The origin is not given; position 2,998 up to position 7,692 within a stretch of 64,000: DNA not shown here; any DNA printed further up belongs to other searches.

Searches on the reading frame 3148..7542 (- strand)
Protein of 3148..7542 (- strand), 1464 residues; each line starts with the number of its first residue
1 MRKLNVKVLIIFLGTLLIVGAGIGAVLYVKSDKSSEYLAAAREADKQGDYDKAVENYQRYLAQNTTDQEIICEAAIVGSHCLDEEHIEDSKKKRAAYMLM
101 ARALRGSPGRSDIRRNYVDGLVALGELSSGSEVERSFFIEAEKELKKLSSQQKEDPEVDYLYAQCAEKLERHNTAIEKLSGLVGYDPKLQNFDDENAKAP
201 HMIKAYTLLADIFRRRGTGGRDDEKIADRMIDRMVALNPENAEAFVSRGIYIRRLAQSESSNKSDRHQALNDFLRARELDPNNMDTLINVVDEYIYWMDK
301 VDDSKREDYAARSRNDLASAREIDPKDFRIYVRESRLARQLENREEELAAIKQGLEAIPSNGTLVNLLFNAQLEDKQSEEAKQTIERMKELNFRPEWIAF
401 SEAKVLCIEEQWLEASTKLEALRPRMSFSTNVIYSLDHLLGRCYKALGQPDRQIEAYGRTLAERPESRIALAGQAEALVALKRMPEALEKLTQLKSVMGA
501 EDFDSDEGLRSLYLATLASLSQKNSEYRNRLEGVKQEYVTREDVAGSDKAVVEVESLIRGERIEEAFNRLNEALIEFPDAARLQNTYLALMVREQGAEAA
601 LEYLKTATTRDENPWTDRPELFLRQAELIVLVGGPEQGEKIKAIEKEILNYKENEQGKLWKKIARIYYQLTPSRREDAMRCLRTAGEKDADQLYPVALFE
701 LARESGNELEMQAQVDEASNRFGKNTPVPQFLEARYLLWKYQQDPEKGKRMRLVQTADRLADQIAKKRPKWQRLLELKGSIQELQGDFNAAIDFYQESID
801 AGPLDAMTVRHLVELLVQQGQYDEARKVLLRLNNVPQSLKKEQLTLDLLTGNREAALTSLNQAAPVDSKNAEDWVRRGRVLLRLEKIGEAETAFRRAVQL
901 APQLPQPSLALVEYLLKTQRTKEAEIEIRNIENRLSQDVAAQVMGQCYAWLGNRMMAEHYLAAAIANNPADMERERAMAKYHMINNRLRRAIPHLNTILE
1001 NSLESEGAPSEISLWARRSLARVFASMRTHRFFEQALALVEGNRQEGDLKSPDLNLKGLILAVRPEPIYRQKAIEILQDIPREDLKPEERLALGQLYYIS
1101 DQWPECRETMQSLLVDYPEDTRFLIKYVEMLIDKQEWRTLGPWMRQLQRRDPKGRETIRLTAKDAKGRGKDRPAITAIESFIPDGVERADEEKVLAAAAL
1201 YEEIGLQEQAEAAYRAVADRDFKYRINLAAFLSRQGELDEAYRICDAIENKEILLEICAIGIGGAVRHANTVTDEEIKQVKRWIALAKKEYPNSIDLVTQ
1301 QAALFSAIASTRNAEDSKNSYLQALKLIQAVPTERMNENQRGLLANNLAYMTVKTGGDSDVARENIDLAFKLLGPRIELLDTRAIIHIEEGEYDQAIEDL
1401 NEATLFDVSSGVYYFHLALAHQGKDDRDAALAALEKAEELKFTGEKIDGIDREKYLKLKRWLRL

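Call 17: search_protein_families(library=pfam, proteins=[window:3148-7542:-], max_evalue=0.001)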
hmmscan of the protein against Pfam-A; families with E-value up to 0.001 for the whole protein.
window:3148-7542:- (1464 aa): 15 families
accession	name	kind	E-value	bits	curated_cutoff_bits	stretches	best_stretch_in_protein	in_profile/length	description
PF14559.12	TPR_19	-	3.8e-23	82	25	1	785-833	4-52/68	Tetratricopeptide repeat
PF13428.12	TPR_14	-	5.5e-21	73.4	23.5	0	36-75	3-42/44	Tetratricopeptide repeat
PF13181.12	TPR_8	-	3.2e-19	67.8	25.7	0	874-903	4-33/34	Tetratricopeptide repeat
PF13432.12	TPR_16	-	1.2e-17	64.5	32.7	1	440-491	3-54/65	Tetratricopeptide repeat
PF07719.23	TPR_2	-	2.8e-17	61.8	27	1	871-903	1-33/34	Tetratricopeptide repeat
PF00515.34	TPR_1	-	1.7e-16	59.7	27.8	0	872-903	2-33/34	Tetratricopeptide repeat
PF23914.1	TPR_CcmH_CycH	-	1.8e-13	51.1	42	1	867-923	46-102/158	Cytochrome c-type biogenesis protein H TPR domain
PF13431.12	TPR_17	-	6.4e-12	45.2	24.4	0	794-826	1-33/34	Tetratricopeptide repeat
PF13414.12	TPR_11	-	1.7e-10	40.8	26.8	0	1387-1423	4-40/42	TPR repeat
PF12895.13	ANAPC3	-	2.4e-08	34.6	27.2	0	147-179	48-79/82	Anaphase-promoting complex, cyclosome, subunit 3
PF13174.12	TPR_6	-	9.3e-07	29.5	26.3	0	440-467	6-33/33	Tetratricopeptide repeat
PF13424.12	TPR_12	-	1.8e-05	25.3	30.1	0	1382-1440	8-74/77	Tetratricopeptide repeat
PF13371.12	TPR_9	-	0.00013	22.3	35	0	853-906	11-64/73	Tetratricopeptide repeat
PF23241.1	HAT_PRP39_C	-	0.00058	20.4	33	0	1213-1251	84-122/139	PRP39 C-terminal HAT repeat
PF13176.12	TPR_7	-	0.00089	19.6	27.9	0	775-805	2-34/36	Tetratricopeptide repeat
